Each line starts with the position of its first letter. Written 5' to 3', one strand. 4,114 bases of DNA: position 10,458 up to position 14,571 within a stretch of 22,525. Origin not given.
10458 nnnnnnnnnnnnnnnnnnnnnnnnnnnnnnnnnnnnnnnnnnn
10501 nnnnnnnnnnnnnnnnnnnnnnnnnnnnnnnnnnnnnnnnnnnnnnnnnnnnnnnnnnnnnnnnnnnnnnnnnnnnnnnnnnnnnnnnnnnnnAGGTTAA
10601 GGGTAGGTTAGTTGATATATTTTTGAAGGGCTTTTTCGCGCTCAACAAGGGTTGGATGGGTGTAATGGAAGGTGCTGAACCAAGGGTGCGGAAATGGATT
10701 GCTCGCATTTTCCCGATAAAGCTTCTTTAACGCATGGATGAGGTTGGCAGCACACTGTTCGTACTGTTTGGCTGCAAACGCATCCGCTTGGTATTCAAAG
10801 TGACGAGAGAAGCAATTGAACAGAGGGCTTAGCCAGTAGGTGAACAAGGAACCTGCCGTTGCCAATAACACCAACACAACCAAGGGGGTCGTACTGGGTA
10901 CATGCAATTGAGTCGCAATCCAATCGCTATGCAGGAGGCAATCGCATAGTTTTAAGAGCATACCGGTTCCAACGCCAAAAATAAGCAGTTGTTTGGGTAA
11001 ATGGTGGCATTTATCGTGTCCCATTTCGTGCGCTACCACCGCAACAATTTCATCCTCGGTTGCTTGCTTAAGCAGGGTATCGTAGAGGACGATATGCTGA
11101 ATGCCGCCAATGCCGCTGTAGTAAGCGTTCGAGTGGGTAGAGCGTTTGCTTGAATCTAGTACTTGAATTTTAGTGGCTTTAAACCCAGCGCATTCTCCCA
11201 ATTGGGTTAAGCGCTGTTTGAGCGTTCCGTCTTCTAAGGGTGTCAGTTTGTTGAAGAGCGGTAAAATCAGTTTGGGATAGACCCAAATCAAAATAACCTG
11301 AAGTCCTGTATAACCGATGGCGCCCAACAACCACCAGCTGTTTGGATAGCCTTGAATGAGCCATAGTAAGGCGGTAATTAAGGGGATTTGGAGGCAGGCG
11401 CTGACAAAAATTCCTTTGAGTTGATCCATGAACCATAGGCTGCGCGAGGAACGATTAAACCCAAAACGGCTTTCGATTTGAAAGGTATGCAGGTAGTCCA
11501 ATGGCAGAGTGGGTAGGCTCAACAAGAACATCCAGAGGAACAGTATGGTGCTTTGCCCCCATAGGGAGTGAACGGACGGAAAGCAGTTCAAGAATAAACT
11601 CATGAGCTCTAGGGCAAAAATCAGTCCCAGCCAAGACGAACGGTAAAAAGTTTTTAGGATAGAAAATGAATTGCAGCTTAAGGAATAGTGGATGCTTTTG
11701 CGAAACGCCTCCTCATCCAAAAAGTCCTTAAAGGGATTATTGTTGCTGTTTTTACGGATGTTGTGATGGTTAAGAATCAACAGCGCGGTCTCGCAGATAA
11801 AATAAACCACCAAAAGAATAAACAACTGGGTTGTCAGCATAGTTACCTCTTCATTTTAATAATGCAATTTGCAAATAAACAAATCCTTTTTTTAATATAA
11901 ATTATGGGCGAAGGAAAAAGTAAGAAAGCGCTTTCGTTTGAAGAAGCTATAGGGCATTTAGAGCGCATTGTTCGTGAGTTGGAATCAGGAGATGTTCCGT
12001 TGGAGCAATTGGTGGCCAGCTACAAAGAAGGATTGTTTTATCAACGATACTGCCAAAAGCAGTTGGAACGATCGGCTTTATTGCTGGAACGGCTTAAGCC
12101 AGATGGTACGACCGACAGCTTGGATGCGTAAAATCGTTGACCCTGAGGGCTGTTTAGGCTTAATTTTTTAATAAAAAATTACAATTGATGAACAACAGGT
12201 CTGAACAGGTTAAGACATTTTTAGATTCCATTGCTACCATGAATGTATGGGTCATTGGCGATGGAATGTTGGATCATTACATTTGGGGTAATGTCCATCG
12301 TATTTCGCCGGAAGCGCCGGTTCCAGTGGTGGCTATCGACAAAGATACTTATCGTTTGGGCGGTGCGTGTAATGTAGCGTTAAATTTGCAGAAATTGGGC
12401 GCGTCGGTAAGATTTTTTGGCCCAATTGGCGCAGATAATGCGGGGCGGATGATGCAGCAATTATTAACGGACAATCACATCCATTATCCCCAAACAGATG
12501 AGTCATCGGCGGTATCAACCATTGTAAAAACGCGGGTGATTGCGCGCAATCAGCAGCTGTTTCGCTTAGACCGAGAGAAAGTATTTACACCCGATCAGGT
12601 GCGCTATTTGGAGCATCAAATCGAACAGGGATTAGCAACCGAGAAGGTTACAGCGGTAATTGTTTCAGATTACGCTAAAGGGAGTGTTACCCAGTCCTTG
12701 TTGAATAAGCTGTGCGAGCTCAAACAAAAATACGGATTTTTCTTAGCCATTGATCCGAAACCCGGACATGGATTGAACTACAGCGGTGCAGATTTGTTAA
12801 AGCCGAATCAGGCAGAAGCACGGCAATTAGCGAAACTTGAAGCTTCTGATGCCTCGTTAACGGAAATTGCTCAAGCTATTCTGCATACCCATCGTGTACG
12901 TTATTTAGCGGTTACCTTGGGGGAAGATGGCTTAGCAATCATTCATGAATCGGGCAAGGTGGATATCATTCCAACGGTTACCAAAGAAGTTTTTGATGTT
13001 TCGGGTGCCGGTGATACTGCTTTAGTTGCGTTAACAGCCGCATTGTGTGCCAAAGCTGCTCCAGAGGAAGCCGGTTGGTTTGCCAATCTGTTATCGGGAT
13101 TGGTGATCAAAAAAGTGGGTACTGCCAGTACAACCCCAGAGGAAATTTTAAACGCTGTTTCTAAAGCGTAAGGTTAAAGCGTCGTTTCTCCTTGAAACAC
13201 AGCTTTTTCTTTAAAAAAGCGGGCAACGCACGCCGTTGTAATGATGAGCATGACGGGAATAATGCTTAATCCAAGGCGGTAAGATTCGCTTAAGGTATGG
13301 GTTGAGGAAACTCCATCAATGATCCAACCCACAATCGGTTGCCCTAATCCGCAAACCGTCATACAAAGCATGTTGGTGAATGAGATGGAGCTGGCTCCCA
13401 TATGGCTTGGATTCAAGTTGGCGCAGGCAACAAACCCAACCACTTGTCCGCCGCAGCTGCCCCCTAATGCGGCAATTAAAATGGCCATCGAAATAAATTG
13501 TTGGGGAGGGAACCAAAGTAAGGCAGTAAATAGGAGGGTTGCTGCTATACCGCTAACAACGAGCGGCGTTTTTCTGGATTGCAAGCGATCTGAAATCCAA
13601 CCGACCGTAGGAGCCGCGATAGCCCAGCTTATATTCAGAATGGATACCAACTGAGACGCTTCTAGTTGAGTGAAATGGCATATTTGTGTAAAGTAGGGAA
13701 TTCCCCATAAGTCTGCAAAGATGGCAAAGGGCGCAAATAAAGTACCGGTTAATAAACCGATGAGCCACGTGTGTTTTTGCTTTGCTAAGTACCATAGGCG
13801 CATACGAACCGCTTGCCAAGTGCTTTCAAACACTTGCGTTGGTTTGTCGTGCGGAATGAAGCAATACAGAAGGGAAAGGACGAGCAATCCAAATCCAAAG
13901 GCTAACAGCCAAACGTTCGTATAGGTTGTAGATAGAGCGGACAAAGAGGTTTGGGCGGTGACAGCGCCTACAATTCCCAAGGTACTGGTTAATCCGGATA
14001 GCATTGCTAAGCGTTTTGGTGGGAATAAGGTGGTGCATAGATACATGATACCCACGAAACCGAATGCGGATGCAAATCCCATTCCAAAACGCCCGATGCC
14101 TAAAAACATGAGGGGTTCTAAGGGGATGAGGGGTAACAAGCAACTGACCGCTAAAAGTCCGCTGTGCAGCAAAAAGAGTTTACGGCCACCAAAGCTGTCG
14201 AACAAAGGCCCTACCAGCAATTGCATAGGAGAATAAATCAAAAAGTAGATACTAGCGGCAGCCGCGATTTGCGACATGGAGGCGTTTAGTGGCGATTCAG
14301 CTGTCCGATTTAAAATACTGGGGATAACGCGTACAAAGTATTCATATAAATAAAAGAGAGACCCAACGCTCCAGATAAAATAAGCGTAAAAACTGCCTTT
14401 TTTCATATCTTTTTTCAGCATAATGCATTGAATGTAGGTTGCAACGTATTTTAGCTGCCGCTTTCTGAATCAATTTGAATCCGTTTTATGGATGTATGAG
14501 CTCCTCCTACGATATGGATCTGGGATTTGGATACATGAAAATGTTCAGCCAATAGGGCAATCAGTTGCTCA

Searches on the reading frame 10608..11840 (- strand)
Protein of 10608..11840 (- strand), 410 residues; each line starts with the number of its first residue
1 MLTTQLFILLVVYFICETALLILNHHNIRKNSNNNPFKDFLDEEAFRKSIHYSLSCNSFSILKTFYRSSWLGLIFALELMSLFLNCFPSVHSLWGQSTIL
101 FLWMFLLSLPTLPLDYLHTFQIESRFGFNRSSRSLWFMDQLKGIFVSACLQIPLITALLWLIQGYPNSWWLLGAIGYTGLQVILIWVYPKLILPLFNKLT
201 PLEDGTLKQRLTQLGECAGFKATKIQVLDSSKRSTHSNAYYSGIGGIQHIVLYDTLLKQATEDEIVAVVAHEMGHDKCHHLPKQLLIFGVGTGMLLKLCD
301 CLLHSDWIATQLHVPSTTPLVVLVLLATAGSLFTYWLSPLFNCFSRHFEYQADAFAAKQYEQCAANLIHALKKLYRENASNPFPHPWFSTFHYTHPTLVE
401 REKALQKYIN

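Call 10: search_protein_families(library=pfam, proteins=[window:10608-11840:-], max_evalue=0.001)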
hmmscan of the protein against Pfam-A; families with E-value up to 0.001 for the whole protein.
window:10608-11840:- (410 aa): 3 families
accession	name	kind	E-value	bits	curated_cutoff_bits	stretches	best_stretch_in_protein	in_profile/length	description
PF16491.10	Peptidase_M48_N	-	1.2e-35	123.5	27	1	26-198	3-179/179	CAAX prenyl protease N-terminal, five membrane helices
PF01435.24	Peptidase_M48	-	9.1e-29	101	20.3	1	201-408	1-185/186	Peptidase family M48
PF10263.15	SprT-like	-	9e-05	22.7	25.6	1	213-281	28-77/108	SprT-like family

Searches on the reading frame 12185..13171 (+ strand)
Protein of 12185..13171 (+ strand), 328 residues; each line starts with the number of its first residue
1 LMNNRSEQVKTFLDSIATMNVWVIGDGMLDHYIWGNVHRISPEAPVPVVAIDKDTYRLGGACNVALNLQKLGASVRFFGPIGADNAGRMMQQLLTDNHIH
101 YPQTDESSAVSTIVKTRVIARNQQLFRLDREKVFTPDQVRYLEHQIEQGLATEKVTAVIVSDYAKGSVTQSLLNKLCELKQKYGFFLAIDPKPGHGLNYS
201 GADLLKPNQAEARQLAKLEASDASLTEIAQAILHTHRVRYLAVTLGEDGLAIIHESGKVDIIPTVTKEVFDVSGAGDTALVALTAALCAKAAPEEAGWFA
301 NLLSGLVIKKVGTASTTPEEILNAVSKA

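Call 10: search_protein_families(library=pfam, proteins=[window:12185-13171:+], max_evalue=0.001)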
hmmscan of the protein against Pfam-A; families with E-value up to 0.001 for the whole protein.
window:12185-13171:+ (328 aa): 1 family
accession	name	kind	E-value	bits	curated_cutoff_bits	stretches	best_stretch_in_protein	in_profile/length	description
PF00294.29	PfkB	-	2.9e-37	129.1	25.8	1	23-318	6-300/302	pfkB family carbohydrate kinase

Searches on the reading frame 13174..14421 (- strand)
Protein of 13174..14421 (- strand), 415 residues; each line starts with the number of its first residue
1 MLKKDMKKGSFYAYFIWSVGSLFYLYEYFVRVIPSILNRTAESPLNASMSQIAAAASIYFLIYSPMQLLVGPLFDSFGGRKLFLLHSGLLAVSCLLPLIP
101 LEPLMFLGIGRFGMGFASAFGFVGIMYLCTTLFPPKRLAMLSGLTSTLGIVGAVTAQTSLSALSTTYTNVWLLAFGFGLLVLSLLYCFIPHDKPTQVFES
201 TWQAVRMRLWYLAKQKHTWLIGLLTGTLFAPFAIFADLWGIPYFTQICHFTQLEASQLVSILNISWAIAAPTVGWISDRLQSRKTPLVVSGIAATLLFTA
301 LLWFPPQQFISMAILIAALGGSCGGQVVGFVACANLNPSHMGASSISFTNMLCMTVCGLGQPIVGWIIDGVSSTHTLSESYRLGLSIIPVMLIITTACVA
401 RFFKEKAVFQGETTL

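Call 10: search_protein_families(library=pfam, proteins=[window:13174-14421:-], max_evalue=0.001)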
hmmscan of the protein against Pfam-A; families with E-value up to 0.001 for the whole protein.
window:13174-14421:- (415 aa): 2 families
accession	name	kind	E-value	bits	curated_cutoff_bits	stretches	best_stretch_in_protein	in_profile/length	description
PF07690.21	MFS_1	-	4.8e-28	98.5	33.4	1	32-357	15-343/347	Major Facilitator Superfamily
PF12832.13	MFS_1_like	-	0.00036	20.1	25.2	1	226-337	6-118/373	MFS_1 like family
